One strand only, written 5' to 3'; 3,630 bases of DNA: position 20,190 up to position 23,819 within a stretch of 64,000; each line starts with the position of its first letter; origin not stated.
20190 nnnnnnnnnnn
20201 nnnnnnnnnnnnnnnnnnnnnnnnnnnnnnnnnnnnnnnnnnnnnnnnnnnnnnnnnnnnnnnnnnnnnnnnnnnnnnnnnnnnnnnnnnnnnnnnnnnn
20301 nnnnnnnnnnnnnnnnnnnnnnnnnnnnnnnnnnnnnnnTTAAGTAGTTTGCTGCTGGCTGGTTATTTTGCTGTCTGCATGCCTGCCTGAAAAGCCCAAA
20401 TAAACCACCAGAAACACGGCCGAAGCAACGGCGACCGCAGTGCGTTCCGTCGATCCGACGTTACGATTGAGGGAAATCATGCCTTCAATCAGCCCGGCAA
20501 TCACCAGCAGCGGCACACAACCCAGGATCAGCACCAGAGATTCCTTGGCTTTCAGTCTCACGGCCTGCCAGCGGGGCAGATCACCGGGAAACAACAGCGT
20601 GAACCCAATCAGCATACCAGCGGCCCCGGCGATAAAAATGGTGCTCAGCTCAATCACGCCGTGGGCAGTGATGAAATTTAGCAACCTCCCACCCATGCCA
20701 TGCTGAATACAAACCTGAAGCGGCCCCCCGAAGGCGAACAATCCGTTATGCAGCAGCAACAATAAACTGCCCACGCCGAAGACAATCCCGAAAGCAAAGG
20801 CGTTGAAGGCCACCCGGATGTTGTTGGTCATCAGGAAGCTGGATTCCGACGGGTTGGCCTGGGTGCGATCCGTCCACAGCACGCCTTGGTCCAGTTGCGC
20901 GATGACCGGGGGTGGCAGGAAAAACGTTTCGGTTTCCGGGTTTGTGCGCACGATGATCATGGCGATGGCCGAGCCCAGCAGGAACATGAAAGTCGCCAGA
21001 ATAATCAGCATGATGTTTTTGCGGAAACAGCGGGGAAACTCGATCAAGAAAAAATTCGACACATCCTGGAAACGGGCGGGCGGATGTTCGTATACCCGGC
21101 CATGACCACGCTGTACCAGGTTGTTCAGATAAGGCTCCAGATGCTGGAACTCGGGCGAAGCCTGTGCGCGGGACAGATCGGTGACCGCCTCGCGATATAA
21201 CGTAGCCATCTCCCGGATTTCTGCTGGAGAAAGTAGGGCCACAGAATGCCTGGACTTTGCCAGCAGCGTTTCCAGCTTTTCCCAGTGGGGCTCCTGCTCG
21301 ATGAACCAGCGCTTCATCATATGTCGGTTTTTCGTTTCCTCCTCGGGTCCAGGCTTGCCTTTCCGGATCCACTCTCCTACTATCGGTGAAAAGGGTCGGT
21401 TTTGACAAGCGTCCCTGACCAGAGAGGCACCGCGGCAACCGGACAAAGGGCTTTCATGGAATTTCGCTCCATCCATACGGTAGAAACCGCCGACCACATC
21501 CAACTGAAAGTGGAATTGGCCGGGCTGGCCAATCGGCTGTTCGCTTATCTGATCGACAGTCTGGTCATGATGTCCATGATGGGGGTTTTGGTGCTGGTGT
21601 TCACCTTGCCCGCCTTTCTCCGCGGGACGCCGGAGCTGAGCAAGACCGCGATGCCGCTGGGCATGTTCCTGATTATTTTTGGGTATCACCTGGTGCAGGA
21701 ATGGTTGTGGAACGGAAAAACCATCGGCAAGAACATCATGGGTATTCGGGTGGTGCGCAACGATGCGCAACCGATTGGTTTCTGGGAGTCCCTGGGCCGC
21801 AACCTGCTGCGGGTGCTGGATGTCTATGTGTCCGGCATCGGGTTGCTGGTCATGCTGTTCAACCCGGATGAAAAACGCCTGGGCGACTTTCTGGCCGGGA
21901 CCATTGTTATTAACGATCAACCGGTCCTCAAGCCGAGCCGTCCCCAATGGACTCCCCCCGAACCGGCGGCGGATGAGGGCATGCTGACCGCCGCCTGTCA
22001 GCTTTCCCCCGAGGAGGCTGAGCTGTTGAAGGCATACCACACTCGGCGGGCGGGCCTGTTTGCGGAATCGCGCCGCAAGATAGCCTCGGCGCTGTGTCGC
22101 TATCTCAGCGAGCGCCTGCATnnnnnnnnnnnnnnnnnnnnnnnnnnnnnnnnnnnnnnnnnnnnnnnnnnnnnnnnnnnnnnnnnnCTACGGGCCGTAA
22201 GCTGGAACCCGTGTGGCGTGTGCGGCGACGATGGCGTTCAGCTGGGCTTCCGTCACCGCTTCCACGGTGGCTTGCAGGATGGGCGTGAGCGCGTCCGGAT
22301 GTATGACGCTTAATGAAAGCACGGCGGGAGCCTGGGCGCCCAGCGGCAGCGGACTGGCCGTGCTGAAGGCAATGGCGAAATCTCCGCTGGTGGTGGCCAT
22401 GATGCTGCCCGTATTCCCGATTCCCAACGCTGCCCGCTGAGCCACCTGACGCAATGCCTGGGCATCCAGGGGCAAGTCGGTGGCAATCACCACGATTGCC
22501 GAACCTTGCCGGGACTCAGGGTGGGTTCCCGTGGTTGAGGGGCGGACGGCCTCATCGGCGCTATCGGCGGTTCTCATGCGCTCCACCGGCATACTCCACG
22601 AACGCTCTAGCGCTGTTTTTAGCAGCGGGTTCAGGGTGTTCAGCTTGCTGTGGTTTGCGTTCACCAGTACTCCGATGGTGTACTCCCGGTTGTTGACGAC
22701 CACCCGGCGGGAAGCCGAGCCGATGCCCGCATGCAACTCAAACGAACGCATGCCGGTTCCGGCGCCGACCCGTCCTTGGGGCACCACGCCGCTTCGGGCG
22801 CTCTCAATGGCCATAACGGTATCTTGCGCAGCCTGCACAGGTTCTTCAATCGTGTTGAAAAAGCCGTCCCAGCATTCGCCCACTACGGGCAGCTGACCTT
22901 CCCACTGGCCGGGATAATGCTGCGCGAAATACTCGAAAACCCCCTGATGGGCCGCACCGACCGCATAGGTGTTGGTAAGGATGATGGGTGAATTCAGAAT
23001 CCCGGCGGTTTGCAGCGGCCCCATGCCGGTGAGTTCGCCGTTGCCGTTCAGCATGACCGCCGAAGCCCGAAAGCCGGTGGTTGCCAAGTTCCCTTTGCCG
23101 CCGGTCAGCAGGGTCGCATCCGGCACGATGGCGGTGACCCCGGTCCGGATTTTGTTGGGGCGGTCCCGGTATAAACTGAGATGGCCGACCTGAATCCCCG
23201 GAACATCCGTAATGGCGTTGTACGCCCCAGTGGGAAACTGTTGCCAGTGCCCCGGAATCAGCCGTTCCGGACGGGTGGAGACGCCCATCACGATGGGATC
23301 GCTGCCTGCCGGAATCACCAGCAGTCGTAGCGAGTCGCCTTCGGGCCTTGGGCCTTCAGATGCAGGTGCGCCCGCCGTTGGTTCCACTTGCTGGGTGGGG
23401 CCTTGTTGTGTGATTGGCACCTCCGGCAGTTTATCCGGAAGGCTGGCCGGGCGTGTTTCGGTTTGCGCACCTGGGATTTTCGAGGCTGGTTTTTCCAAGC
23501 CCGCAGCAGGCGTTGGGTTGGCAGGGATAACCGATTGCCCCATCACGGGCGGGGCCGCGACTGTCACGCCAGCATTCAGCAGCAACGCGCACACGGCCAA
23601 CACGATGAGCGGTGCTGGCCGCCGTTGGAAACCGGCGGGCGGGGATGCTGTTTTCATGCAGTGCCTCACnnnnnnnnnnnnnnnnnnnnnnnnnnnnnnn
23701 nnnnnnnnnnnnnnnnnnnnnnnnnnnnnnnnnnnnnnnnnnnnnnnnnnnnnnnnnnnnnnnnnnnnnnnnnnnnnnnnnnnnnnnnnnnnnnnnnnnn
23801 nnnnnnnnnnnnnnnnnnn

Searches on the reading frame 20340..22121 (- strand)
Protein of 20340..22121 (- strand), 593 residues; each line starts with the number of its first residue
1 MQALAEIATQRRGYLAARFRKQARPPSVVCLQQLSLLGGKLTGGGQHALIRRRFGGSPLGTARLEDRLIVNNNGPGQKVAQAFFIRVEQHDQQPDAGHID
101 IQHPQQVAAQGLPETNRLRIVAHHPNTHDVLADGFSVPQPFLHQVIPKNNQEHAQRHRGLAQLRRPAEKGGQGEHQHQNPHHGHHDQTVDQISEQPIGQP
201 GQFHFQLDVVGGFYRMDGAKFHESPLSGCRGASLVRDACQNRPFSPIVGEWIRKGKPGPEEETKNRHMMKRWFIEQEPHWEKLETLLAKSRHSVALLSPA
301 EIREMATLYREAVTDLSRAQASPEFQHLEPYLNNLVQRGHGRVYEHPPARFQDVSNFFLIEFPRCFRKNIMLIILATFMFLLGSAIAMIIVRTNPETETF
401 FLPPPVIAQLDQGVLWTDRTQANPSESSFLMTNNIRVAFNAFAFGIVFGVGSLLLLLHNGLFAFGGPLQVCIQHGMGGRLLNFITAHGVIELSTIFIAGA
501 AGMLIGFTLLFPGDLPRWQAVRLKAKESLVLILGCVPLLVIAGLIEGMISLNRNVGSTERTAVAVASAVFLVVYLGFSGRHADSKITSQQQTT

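Call 17: search_protein_families(library=pfam, proteins=[window:20340-22121:-], max_evalue=0.001)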
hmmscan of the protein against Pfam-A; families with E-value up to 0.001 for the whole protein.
window:20340-22121:- (593 aa): 1 family
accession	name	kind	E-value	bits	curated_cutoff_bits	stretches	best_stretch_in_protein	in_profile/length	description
PF01944.22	SpoIIM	-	1.4e-28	100.3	26.9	1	377-550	2-162/163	Stage II sporulation protein M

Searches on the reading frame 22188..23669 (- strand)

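Call 20: search_protein_families(library=pfam, proteins=[window:22188-23669:-], max_evalue=0.001)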
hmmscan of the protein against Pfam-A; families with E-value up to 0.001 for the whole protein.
window:22188-23669:- (493 aa): 1 family
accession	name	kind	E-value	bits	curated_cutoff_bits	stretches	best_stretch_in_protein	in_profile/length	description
PF03576.19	Peptidase_S58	-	5e-81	273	23.9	1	151-487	1-300/307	Peptidase family S58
